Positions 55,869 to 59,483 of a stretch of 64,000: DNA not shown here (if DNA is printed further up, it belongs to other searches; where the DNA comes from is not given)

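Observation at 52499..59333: Three-gene operon of an unassigned 445-aa protein, a double-HKD PLD protein and an SNF2 helicase with large insertions: candidate anti-phage/anti-plasmid system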

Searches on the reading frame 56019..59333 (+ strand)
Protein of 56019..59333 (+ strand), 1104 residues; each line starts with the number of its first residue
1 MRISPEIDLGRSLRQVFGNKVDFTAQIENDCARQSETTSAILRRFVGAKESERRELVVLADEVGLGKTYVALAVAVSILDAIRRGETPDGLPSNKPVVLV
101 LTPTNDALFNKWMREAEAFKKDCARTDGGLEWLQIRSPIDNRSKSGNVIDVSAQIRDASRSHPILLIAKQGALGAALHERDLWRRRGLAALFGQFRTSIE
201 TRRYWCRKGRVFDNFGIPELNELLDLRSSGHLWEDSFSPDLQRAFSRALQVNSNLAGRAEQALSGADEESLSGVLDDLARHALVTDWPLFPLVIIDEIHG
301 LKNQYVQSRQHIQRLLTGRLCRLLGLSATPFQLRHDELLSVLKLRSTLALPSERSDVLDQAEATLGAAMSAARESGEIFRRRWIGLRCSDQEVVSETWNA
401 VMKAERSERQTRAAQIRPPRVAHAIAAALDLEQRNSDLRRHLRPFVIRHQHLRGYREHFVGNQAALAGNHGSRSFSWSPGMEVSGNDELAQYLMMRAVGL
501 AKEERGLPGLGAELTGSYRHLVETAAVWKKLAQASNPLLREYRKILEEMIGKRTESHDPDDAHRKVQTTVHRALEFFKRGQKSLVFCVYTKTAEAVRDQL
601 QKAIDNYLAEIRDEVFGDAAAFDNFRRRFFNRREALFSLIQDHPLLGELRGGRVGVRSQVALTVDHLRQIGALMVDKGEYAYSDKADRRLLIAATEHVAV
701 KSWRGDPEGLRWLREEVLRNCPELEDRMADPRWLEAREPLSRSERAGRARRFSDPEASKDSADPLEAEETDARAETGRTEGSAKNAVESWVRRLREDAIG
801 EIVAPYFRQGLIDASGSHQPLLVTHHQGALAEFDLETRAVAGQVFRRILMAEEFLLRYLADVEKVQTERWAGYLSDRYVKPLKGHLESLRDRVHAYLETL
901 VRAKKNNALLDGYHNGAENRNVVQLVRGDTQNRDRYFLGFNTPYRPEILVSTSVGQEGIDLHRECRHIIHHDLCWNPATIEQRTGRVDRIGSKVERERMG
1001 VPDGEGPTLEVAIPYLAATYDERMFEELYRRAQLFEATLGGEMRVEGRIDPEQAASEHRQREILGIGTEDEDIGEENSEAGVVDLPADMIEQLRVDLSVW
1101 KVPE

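Call 7: search_protein_families(library=padloc, proteins=[window:56019-59333:+], max_evalue=0.01)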
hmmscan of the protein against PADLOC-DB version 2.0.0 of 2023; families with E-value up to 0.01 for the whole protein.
window:56019-59333:+ (1104 aa): 37 families (the best 25 are shown)
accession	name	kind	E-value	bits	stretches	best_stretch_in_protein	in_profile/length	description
PDLC04556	PDC-M27C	-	5.1e-36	122.4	2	927-1038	737-845/892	-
PDLC03830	ZacC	-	3.6e-32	109.9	3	940-994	849-903/1019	-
PDLC04554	PDC-M27C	-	4.7e-30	102.6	2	926-1030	748-850/1217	-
PDLC02623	DrmD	-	4.5e-22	75.7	2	932-1043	566-664/1040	DrmD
PDLC04555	PDC-M27C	-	3.1e-20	70.4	1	927-1031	487-588/656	-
PDLC02500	BrxHI|BrxHII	-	1.7e-15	54.6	1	946-993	530-576/933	BrxHI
PDLC02621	DrmD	-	6.7e-15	52.4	1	922-995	550-628/1040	DrmD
PDLC02840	DpdE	-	4.1e-14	49.8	1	924-992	587-656/1091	DpdE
PDLC02843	DpdE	-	6.4e-13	45.5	1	948-991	622-665/1091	DpdE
PDLC02619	DrmD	-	2.4e-12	43.8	1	947-994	491-537/872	DrmD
PDLC02572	DrmA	-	4.2e-12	42.8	1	930-994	558-625/1043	DrmA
PDLC02634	DrmD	-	1.7e-10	37.3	1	948-997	541-590/900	DrmD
PDLC02633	DrmD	-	5.6e-09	32.5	1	947-992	585-630/839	DrmD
PDLC02624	DrmD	-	1.2e-08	32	1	947-993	422-468/652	DrmD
PDLC02844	DpdE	-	1.5e-08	31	1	947-994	640-686/1074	DpdE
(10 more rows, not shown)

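Call 8: search_protein_families(library=pfam, proteins=[window:56019-59333:+], max_evalue=0.01)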
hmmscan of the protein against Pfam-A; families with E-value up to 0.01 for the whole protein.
window:56019-59333:+ (1104 aa): 4 families
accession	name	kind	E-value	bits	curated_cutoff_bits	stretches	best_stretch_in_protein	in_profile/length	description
PF00271.37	Helicase_C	-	1.2e-12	48.5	23.5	1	929-991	50-110/110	Helicase conserved C-terminal domain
PF04851.21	ResIII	-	3.8e-07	30.6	22.5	0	34-126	8-83/164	Type III restriction enzyme, res subunit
PF00270.35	DEAD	-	1.8e-06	28.3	26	0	56-122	16-71/167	DEAD/DEAH box helicase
PF00176.29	SNF2-rel_dom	-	1.7e-05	24.5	24.9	0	57-119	20-73/290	SNF2-related domain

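Call 9: search_protein_families(library=ncbifam, proteins=[window:56019-59333:+], max_evalue=0.01)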
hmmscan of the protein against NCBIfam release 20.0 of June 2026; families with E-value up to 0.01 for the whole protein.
window:56019-59333:+ (1104 aa): 9 families
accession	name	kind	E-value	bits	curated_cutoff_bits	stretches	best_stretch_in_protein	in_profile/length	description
NF041062.1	DpdE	equivalog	1.7e-21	76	500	2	918-993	567-642/1048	protein DpdE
NF038317.1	DISARM_DrmD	equivalog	1.5e-20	73.2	610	1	925-1041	538-652/1021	DISARM system SNF2-like helicase DrmD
NF042964.1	phospholipD_antiphage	equivalog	3.2e-14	52.2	1100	2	947-995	747-794/895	phospholipase D-like domain-containing anti-phage protein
NF038318.1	DISARM_DrmD_b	equivalog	2e-11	42.8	950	1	947-994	488-534/868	DISARM system SNF2-like helicase DrmD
NF003426.0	PRK04914.1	equivalog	1.5e-10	40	576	1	947-1027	549-615/959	RNA polymerase-associated protein RapA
NF058637.1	helic_SCO1167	equivalog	5.2e-08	31.4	1200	1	923-993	806-877/932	SCO1167/SCO6262 family helicase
NF041790.1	anti-phage_ZorD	equivalog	1.1e-05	23.5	1500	1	948-993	983-1027/1035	type I Zorya anti-phage system protein ZorD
NF010337.0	PRK13766.1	equivalog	0.00022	19.5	610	0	947-989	426-467/781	Hef nuclease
NF053675.1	pilus_reg_Snf2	equivalog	0.0016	16.6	1100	0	931-994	914-976/1029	pilus expression-regulating Snf2 family helicase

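Call 48: search_dna_similar(query=window:56019-59330:+, collection=plasmids, mode=protein, max_rows=25)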
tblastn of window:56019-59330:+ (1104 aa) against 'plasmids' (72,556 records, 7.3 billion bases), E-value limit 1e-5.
Records with a match: 124; places in all: 124; records where one place covers at least 80% of the query: 0.
Best place of each record, by identity: <60% 124.
By first word of the organism name: Cronobacter 21; Klebsiella 11; Bradyrhizobium 9; Thermus 9; Rhizobium 6; Agrobacterium 4; Methylocystis 3; Shinella 3; Paracoccus 3; Sphingobium 3; and 43 more.
By predicted mobility (MOB-suite, as given by PLSDB): non-mobilizable 74; conjugative 43; mobilizable 7.
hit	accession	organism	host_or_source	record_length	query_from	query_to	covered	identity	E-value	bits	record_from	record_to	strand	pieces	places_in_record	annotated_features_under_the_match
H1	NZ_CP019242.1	Rhodoferax antarcticus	Whole organism,environment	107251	795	1036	22%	30.0%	1e-16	94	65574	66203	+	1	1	DEAD/DEAH box helicase family protein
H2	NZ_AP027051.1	Vibrio nigripulchritudo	Penaeus vannamei,cell ...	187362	841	1050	19%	32.6%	7e-19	100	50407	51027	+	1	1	DEAD/DEAH box helicase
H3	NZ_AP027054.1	Vibrio nigripulchritudo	Penaeus vannamei,cell ...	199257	841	1050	19%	32.6%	7e-19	100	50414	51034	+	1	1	DEAD/DEAH box helicase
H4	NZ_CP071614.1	Rhizobium bangladeshense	lentil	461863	822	1049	21%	27.2%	9e-8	64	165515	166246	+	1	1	helicase-related protein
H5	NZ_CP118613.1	Ensifer adhaerens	Pure isolate,Rhizosphere of Cyperus ...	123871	824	1049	20%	27.0%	4e-7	62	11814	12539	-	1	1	helicase-related protein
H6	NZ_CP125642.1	Rhizobium sp. BT03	Phaseolus vulgaris,Pure culture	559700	822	1049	21%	26.5%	4e-7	62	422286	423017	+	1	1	helicase-related protein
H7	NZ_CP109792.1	Leisingera thetidis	-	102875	855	1043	17%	29.1%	8e-8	65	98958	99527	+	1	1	DEAD/DEAH box helicase family protein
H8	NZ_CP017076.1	Novosphingobium resinovorum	single cell,soil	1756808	907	1043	12%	34.2%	2e-7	63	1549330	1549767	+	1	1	none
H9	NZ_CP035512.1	Haematobacter massiliensis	single cell,human skin swab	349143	908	1043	12%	34.5%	2e-7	63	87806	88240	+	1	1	DEAD/DEAH box helicase family protein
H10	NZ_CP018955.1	Escherichia coli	Homo sapiens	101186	894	1050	14%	29.6%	2e-7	63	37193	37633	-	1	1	SNF2-related protein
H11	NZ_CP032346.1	Azospirillum brasilense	soil sample,Agricultural field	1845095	916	1050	12%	33.8%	9e-9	68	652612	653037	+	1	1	record has no annotation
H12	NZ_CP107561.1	Methylocystis sp. MJC1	whole organism,Alpine Peat Bogs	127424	939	1040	9%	43.1%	2e-14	86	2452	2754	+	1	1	none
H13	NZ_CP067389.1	Klebsiella grimontii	Homo sapiens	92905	910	1050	13%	30.7%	3e-7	63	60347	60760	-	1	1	SNF2-related protein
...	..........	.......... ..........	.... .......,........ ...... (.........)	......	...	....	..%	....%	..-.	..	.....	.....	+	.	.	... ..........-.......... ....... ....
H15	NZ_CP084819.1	Klebsiella quasipneumoniae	Homo sapiens,Whole organism,blood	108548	910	1050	13%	30.7%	3e-7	63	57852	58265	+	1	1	SNF2-related protein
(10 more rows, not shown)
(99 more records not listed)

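Call 51: get_annotated_region(hit=H1, flank=8000)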
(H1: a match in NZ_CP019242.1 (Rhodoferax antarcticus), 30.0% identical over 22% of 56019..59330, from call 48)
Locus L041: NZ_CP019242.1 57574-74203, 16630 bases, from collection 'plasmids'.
description: Rhodoferax antarcticus strain DSMZ24876 plasmid unnamed2
organism: Rhodoferax antarcticus (NCBI taxid 81479)
taxonomy: Bacteria; Pseudomonadota; Betaproteobacteria; Burkholderiales; Comamonadaceae; Rhodoferax; Rhodoferax antarcticus
host: -; source: Whole organism,environment; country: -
typing (MOB-suite, as given by PLSDB): mobilizable; relaxase MOBP
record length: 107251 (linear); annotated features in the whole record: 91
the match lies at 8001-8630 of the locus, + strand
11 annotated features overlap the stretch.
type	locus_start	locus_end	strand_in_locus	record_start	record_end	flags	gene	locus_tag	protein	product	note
CDS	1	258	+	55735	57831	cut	-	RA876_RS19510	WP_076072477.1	ATP-binding protein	-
CDS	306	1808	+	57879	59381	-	-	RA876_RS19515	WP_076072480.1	DUF2779 domain-containing protein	-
CDS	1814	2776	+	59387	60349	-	-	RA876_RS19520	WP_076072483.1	WYL domain-containing protein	-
CDS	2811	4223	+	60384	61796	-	-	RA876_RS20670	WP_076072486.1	hypothetical protein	-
CDS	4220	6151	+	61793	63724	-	-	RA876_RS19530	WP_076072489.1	phospholipase D-like domain-containing protein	-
CDS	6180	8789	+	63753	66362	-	-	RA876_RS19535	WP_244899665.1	DEAD/DEAH box helicase family protein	-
CDS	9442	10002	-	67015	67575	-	-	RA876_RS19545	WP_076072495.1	recombinase family protein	GO:0006310 - DNA recombination [Evidence IEA]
CDS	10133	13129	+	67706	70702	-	-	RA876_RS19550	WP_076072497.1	Tn3 family transposase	-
CDS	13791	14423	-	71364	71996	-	-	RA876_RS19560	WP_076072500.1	LysE family transporter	GO:0006865 - amino acid transport [Evidence IEA]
CDS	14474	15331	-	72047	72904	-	-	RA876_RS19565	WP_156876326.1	2OG-Fe(II) oxygenase family protein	-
CDS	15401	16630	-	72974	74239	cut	-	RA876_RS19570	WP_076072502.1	amino acid permease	GO:0055085 - transmembrane transport [Evidence IEA]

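Call 52: get_annotated_region(hit=H2, flank=8000)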
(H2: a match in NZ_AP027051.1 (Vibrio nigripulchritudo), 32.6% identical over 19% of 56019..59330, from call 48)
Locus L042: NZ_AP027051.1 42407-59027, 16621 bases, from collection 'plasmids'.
description: Vibrio nigripulchritudo strain TUMSAT-V.nig2 plasmid pTUMSAT-V.nig2-1, complete sequence
organism: Vibrio nigripulchritudo (NCBI taxid 28173)
taxonomy: Bacteria; Pseudomonadota; Gammaproteobacteria; Vibrionales; Vibrionaceae; Vibrio; Vibrio nigripulchritudo
host: -; source: Penaeus vannamei,cell culture,Circulating aquarium; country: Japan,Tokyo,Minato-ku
typing (MOB-suite, as given by PLSDB): conjugative; relaxase MOBF; mating-pair formation MPF_F
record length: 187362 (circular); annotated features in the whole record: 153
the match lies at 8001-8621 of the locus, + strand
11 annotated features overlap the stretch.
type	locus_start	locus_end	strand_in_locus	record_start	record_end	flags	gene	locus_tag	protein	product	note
CDS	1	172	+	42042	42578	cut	-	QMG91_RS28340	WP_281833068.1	AAA family ATPase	-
CDS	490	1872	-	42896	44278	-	-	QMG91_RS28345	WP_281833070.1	DUF726 domain-containing protein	-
CDS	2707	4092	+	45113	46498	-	-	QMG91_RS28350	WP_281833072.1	hypothetical protein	-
CDS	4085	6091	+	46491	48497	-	-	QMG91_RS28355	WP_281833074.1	hypothetical protein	-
CDS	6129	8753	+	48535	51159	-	-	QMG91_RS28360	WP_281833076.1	DEAD/DEAH box helicase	-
CDS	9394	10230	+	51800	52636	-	-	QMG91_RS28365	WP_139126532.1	hypothetical protein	-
CDS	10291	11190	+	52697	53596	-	-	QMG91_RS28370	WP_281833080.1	nucleotidyltransferase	-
CDS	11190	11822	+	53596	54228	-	-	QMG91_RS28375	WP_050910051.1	hypothetical protein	-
CDS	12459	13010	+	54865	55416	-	-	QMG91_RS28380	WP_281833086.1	SLATT domain-containing protein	-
CDS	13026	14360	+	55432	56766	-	-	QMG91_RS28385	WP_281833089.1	reverse transcriptase domain-containing protein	-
CDS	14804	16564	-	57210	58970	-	-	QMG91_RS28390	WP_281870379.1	SgrR family transcriptional regulator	-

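Call 53: search_protein_families(library=padloc, proteins=[L041:2811-4220:+, L041:4220-6148:+, L041:6180-8786:+, L042:2707-4089:+, L042:4085-6088:+, L042:6129-8750:+], max_evalue=0.001)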
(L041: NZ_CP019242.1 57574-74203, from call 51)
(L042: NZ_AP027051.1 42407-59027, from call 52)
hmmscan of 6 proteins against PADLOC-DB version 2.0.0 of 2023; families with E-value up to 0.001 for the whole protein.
L041:2811-4220:+ (470 aa): 2 families
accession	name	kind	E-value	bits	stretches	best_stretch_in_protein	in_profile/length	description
PDLC04552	PDC-M27A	-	1.9e-182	605.1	1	8-469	4-458/460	-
PDLC04551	PDC-M27A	-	7.6e-151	500.5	1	112-469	1-358/359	-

L041:4220-6148:+ (643 aa): 5 families
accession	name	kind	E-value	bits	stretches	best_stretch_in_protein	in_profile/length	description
PDLC04553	PDC-M27B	-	1.3e-242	805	1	1-642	1-634/635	-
PDLC03829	ZacB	-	5.3e-11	40.1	2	108-166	297-350/586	-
PDLC02707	PbeA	-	9.7e-08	29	1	88-155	118-185/672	PbeA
PDLC02704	PbeA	-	2.9e-05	20.7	1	81-157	106-184/682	PbeA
PDLC02588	DrmC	-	6.9e-05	20.6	0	268-326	175-227/256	DrmC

L041:6180-8786:+ (869 aa): 36 families (the best 25 are shown)
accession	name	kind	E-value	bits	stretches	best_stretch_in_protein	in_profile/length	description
PDLC04556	PDC-M27C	-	0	1287.5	1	2-866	15-889/892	-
PDLC04554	PDC-M27C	-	0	1139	1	2-862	15-899/1217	-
PDLC04555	PDC-M27C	-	1.2e-242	805.3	1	226-867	1-643/656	-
PDLC03830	ZacC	-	1.3e-24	85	1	722-776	847-901/1019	-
PDLC02621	DrmD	-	8.8e-16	55.3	2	732-774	581-623/1040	DrmD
PDLC02843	DpdE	-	1.3e-15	54.4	1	45-94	179-228/1091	DpdE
PDLC02623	DrmD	-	4.2e-15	52.6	2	711-774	561-623/1040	DrmD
PDLC02500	BrxHI|BrxHII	-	5e-14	49.8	2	44-234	110-276/933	BrxHI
PDLC02840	DpdE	-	1e-11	41.9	2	731-780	611-659/1091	DpdE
PDLC00631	ZorD1|ZorD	-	1.6e-11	40.7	1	23-100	442-522/1071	"SWI2/SNF2 helicase, Mrr-like nuclease"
PDLC02619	DrmD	-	9.1e-11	38.6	0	168-245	137-208/872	DrmD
PDLC02572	DrmA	-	1.9e-10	37.4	1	716-774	560-621/1043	DrmA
PDLC00633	ZorD1|ZorD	-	3.4e-10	36.6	1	25-96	446-516/908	"SWI2/SNF2 helicase, Mrr-like nuclease"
PDLC02633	DrmD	-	5e-10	36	1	731-781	585-634/839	DrmD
PDLC00632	ZorD1|ZorD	-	7.9e-10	35.3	1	21-98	592-673/1101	"SWI2/SNF2 helicase, Mrr-like nuclease"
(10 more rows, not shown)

L042:2707-4089:+ (461 aa): 2 families
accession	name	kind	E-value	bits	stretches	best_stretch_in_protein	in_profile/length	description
PDLC04552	PDC-M27A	-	5e-172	570.8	1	1-459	1-459/460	-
PDLC04551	PDC-M27A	-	2.1e-55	186.4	1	112-459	8-359/359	-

L042:4085-6088:+ (668 aa): 6 families
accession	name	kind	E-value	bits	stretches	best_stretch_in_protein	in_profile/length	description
PDLC04553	PDC-M27B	-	1.6e-219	728.7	1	5-665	1-633/635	-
PDLC02707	PbeA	-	1.9e-07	28.1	1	121-207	132-222/672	PbeA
PDLC03829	ZacB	-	2.1e-07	28.2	1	123-161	294-331/586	-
PDLC02901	DpdK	-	7.5e-05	20.5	0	310-342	115-147/173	DpdK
PDLC02614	DrmC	-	0.00014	19.7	0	123-160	98-131/153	DrmC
PDLC02704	PbeA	-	0.00049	16.7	1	123-204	131-217/682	PbeA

L042:6129-8750:+ (874 aa): 35 families (the best 25 are shown)
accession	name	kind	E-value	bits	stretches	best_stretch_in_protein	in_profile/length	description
PDLC04556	PDC-M27C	-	0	1206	1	1-874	18-889/892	-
PDLC04554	PDC-M27C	-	0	1043.6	1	3-874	20-903/1217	-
PDLC04555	PDC-M27C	-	5.4e-137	456.2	1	215-872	1-640/656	-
PDLC03830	ZacC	-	6.6e-26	89.2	2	415-786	597-901/1019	-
PDLC02500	BrxHI|BrxHII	-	3.1e-18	63.7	2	30-221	98-274/933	BrxHI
PDLC02623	DrmD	-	1.3e-16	57.6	2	42-238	122-298/1040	DrmD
PDLC02843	DpdE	-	1.6e-16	57.4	1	42-88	179-224/1091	DpdE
PDLC02621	DrmD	-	1.9e-15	54.2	1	723-786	559-625/1040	DrmD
PDLC02840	DpdE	-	8.3e-15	52.1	2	42-88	180-226/1091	DpdE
PDLC02619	DrmD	-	4.2e-13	46.3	1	41-87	53-97/872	DrmD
PDLC02620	DrmD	-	7.5e-12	42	1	29-88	107-166/1060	DrmD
PDLC00633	ZorD1|ZorD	-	1.6e-11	41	1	19-91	443-514/908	"SWI2/SNF2 helicase, Mrr-like nuclease"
PDLC02193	PLD_Helicase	-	2.1e-11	40.7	1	42-232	249-425/905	-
PDLC02572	DrmA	-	2.6e-11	40.2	1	725-784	559-621/1043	DrmA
PDLC02846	DpdE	-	3e-11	39.9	1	28-89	168-230/1034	DpdE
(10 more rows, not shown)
